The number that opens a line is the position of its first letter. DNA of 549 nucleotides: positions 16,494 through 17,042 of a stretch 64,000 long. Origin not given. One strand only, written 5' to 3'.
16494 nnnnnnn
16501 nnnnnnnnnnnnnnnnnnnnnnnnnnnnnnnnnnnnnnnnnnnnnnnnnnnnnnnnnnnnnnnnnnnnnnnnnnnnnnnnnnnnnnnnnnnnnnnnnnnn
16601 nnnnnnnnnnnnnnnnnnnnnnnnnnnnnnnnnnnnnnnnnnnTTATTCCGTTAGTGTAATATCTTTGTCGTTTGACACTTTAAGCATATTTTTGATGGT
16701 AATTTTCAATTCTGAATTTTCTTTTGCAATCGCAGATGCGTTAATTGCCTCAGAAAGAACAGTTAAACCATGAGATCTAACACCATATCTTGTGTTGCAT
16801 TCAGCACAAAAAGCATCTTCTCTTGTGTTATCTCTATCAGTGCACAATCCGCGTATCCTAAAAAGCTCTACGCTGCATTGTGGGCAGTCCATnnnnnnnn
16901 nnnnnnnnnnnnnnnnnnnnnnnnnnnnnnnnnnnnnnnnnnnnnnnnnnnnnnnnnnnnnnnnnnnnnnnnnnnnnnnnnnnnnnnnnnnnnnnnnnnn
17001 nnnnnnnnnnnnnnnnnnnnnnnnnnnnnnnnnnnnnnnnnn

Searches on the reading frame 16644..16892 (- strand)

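Call 34: search_protein_families(library=pfam, alignment_id=A3, max_evalue=0.001)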
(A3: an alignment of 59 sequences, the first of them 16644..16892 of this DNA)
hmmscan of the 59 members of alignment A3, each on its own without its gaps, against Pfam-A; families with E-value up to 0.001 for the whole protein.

A. member 1, window:16644-16892:- (82 aa): 0 families

B. families by the number of members that match (of 59 scanned): 14 families
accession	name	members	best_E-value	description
PF07804.18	HipA_C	1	5.5e-42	HipA-like C-terminal domain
PF15975.10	Flot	1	3.1e-34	Flotillin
PF10343.14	Q_salvage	1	2.4e-24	Queuosine salvage protein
PF00589.27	Phage_integrase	1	5e-17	Phage integrase family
PF13657.11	Couple_hipA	1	5.4e-17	HipA N-terminal domain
PF01145.31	Band_7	1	8.1e-17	SPFH domain / Band 7 family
PF21001.2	YqiJ_N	1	1.7e-15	Inner membrane protein YqiJ, N-terminal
PF08761.16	dUTPase_2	1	1.2e-13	dUTPase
PF13589.12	HATPase_c_3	1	1.1e-12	Histidine kinase-, DNA gyrase B-, and HSP90-like ATPase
PF00075.30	RNase_H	1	7.9e-12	RNase H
PF07290.17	YqiJ_OB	1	1.2e-09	Inner membrane protein YqiJ, OB-fold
PF13505.12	OMP_b-brl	1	1.6e-06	Outer membrane protein beta-barrel domain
PF02518.31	HATPase_c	1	8e-06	Histidine kinase-, DNA gyrase B-, and HSP90-like ATPase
PF21984.2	DnaD_N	1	8e-05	DnaD N-terminal domain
